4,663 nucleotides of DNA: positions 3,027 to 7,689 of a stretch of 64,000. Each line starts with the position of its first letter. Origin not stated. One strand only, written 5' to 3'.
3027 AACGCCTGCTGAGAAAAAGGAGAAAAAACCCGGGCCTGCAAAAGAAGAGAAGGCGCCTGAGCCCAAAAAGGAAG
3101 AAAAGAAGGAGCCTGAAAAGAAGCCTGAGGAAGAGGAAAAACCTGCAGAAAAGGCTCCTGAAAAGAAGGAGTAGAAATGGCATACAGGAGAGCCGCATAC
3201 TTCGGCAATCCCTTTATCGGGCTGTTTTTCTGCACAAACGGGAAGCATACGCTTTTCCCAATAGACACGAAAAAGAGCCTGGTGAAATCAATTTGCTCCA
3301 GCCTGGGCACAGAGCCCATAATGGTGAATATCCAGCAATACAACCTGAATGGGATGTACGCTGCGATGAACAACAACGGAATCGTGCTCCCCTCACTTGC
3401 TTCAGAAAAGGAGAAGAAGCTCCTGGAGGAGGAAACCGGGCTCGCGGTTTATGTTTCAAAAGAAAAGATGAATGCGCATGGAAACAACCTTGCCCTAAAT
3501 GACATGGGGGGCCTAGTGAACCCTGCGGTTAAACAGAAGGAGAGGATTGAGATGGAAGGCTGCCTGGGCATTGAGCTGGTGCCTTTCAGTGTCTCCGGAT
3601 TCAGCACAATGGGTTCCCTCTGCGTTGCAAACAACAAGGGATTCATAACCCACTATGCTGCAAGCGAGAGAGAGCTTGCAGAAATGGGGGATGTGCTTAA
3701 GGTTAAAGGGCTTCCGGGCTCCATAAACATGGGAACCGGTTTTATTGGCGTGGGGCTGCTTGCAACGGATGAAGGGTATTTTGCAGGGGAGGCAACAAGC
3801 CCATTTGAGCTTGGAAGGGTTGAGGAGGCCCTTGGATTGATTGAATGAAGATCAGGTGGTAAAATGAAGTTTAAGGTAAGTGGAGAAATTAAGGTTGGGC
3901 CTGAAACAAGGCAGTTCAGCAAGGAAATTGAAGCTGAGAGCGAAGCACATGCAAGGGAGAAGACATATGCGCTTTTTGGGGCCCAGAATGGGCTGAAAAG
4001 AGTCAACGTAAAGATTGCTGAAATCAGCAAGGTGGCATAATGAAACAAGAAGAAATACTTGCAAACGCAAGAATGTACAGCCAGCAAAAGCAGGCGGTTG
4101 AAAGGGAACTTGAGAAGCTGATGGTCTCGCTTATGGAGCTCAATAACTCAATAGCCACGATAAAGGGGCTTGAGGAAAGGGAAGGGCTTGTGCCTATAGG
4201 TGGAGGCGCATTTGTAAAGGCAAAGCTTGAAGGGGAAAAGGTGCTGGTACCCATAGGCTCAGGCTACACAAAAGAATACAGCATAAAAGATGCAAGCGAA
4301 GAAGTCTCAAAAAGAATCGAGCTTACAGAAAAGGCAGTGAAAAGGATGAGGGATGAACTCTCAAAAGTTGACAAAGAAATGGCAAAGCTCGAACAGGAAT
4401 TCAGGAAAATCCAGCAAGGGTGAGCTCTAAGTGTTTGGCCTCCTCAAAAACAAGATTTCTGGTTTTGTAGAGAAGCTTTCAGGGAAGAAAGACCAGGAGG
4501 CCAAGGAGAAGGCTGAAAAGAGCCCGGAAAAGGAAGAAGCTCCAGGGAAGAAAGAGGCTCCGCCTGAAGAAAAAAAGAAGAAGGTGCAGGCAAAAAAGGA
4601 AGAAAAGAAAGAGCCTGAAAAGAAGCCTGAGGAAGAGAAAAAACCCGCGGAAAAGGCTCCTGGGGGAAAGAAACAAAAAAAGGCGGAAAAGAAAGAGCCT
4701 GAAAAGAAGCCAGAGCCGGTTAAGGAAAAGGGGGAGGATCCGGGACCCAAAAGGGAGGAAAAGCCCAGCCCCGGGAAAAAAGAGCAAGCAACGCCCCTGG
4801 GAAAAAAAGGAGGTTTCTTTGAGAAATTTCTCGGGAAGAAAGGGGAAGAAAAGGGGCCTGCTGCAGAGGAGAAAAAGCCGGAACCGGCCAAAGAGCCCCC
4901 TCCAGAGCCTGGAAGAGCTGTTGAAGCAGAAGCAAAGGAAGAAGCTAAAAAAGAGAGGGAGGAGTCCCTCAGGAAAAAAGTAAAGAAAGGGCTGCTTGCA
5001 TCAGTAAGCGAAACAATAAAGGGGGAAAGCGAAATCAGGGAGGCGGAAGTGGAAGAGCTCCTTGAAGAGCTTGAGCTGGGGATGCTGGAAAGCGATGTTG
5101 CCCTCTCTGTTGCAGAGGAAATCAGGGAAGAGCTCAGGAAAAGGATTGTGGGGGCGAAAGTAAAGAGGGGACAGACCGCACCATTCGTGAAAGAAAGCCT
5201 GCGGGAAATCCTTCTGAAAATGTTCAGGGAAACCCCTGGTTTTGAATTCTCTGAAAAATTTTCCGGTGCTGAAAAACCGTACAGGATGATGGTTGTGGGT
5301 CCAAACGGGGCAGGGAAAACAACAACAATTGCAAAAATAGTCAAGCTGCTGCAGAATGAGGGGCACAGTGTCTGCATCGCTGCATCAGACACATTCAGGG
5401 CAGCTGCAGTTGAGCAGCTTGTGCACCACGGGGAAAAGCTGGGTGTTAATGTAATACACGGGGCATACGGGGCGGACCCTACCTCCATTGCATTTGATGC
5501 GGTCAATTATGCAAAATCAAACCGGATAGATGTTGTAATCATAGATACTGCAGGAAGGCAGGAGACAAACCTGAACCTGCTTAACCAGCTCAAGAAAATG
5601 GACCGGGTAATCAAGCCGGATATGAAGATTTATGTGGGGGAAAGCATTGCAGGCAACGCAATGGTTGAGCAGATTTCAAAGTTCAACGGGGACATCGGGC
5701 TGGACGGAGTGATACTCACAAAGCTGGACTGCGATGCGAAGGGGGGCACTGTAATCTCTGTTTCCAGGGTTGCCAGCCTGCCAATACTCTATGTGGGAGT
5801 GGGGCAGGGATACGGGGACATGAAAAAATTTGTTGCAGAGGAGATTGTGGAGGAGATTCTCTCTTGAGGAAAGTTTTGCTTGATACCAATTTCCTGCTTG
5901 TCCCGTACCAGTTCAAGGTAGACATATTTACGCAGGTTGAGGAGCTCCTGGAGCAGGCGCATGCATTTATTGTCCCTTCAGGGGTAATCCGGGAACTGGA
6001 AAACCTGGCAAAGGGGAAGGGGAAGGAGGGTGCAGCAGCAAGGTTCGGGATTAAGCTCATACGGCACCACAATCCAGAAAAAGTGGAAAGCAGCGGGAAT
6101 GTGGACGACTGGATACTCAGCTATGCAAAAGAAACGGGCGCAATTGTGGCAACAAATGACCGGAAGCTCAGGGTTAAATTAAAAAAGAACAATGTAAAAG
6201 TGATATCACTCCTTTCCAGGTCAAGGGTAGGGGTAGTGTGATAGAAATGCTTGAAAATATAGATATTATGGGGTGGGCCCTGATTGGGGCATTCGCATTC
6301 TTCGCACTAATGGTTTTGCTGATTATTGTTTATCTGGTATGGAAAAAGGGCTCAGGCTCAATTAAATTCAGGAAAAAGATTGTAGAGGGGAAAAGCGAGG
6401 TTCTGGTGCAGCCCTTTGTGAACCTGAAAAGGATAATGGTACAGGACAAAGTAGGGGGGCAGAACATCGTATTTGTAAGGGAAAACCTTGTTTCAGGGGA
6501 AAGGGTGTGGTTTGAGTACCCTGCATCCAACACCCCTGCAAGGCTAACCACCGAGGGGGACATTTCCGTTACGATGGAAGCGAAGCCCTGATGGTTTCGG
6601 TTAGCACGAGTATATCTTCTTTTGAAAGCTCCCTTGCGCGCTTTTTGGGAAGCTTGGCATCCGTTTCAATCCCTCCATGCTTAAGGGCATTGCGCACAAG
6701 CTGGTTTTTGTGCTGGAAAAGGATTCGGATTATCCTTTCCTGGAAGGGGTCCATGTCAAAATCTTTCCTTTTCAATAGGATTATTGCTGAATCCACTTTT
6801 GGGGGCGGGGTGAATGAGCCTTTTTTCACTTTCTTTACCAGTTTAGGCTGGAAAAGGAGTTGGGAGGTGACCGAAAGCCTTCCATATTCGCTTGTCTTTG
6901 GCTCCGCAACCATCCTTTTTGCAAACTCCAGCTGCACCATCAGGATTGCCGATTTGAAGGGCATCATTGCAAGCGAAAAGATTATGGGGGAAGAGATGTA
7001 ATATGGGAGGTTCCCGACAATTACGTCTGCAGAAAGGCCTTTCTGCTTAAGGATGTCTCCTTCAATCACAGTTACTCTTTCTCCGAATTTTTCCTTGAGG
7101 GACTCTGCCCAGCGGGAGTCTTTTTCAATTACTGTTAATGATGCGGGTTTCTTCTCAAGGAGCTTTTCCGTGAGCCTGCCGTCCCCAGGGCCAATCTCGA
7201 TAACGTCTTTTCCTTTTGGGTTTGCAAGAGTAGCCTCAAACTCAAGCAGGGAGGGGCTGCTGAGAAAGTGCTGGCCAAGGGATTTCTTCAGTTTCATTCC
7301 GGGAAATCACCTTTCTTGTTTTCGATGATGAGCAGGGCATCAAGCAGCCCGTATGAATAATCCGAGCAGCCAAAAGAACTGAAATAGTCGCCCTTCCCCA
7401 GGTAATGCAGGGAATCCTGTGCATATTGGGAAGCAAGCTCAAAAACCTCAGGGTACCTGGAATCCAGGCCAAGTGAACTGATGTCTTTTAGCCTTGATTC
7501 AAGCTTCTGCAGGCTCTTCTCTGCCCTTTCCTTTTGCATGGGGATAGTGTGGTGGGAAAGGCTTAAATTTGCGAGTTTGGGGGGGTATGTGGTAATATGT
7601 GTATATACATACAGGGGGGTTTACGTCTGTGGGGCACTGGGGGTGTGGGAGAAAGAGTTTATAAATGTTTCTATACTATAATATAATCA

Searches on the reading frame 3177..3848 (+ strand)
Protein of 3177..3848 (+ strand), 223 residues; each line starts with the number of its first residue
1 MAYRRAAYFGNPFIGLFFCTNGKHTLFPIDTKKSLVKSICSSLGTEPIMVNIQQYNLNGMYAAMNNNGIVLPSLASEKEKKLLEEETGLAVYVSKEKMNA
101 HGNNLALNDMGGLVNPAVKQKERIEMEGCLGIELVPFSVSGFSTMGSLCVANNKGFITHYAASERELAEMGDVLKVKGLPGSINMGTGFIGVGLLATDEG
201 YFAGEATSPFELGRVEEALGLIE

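Call 42: search_protein_families(library=pfam, proteins=[window:3177-3848:+], max_evalue=0.01)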
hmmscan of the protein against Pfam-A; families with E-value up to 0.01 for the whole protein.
window:3177-3848:+ (223 aa): 1 family
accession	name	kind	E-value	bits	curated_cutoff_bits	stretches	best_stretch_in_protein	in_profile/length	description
PF01912.23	eIF-6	-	2e-47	161.6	25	1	5-201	1-197/197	eIF-6 family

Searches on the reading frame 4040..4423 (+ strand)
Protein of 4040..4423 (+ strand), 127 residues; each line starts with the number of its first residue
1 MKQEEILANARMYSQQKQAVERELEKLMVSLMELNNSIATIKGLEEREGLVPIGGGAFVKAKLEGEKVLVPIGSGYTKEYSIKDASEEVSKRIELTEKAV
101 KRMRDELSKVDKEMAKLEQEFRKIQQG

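Call 42: search_protein_families(library=pfam, proteins=[window:4040-4423:+], max_evalue=0.01)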
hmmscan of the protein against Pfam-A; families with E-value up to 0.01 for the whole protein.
window:4040-4423:+ (127 aa): 2 families
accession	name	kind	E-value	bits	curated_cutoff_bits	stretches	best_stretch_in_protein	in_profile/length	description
PF02996.22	Prefoldin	-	1.5e-22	80.2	23.2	1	13-126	1-119/120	Prefoldin subunit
PF01920.25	Prefoldin_2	-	1.1e-07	32.3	27.6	1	81-126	59-104/106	Prefoldin subunit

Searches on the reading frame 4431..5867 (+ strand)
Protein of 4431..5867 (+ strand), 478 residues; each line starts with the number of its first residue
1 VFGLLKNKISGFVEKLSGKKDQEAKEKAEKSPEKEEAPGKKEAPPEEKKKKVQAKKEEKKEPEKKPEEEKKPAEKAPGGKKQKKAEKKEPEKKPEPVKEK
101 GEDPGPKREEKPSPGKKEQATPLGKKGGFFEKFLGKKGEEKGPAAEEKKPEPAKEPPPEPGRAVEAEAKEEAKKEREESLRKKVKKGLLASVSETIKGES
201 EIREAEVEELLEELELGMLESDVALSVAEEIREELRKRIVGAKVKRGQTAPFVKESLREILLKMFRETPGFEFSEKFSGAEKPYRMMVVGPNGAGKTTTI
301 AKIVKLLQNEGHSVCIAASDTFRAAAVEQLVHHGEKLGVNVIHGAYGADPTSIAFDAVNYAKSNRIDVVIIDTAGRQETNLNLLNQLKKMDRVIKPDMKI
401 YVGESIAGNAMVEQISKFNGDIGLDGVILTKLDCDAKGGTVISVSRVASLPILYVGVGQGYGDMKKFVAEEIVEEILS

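Call 42: search_protein_families(library=pfam, proteins=[window:4431-5867:+], max_evalue=0.01)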
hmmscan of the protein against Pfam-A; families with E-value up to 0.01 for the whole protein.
window:4431-5867:+ (478 aa): 19 families
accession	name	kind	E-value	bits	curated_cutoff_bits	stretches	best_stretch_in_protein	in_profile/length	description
PF00448.28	SRP54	-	2.9e-67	226.6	22.7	1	285-477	3-195/196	SRP54-type protein, GTPase domain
PF02881.24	SRP54_N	-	1.3e-10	41.8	22.4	1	190-249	6-66/75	SRP54-type protein, helical bundle domain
PF13245.12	AAA_19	-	9.9e-07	29.4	25.1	1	285-389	13-116/134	AAA domain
PF13604.12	AAA_30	-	1e-06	29.1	27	1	286-379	21-102/191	AAA domain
PF13207.12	AAA_17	-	2.6e-05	25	27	1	289-402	1-108/136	AAA domain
PF03266.21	NTPase_1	-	3.2e-05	24.3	23.9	1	286-315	2-31/168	NTPase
PF00005.33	ABC_tran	-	8.3e-05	23.6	25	1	285-357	13-79/137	ABC transporter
PF13479.12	AAA_24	-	9.7e-05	22.7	27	1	282-378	1-77/195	AAA domain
PF02492.25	cobW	-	0.00013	22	20.7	1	286-402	3-121/180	CobW/HypB/UreG, nucleotide-binding domain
PF13401.12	AAA_22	-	0.0002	22.1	27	1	286-392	8-109/130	AAA domain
PF06414.18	Zeta_toxin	-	0.00022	21.1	22.3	1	279-374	12-104/199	Zeta toxin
PF04851.21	ResIII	-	0.00038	20.9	22.5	1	278-378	20-114/164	Type III restriction enzyme, res subunit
PF19993.5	DO-GTPase2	-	0.0014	18.7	27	1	288-375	5-98/226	Double-GTPase 2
PF13671.12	AAA_33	-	0.0023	18.7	27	0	287-333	3-44/143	AAA domain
PF12775.13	AAA_7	-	0.0035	17.3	25.8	1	283-332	33-83/181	P-loop containing dynein motor region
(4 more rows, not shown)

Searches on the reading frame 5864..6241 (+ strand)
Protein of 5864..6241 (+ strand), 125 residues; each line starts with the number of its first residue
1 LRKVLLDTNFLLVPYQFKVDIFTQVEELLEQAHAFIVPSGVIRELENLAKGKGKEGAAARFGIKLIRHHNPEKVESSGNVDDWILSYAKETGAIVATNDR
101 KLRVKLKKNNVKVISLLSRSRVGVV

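Call 42: search_protein_families(library=pfam, proteins=[window:5864-6241:+], max_evalue=0.01)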
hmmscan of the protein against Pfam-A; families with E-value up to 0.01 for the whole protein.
window:5864-6241:+ (125 aa): 4 families
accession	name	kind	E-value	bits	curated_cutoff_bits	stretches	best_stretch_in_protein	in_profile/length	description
PF18477.7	PIN_9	-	9.4e-27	94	26.3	1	4-117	1-114/116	PIN like domain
PF13638.12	PIN_4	-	1.5e-06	29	21.9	1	5-67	2-60/132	PIN domain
PF01850.27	PIN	-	5e-06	27.6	23.6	0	4-64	1-60/120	PIN domain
PF04900.18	Fcf1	-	0.0052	17.5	21.4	1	29-111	3-84/99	Fcf1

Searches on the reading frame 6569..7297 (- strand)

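Call 42: search_protein_families(library=pfam, proteins=[window:6569-7297:-], max_evalue=0.01)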
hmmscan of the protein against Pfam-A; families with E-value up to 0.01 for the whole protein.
window:6569-7297:- (242 aa): 3 families
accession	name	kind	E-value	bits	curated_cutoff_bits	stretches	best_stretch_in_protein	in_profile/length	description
PF00398.26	RrnaAD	-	1.4e-50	172.3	24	1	2-221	3-246/263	Ribosomal RNA adenine dimethylase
PF13649.12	Methyltransf_25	-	0.0011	20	27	1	32-94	1-69/97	Methyltransferase domain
PF05175.20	MTS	-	0.0019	18.3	23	1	23-105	26-114/170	Methyltransferase small domain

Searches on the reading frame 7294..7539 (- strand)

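Call 43: search_protein_families(library=pfam, proteins=[window:7294-7539:-], max_evalue=0.01)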
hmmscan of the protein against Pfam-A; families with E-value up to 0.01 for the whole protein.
window:7294-7539:- (81 aa): 1 family
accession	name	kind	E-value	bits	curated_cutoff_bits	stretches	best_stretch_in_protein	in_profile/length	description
PF04010.18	DUF357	-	6.9e-13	48.8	29.4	1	11-72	4-70/73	Protein of unknown function (DUF357)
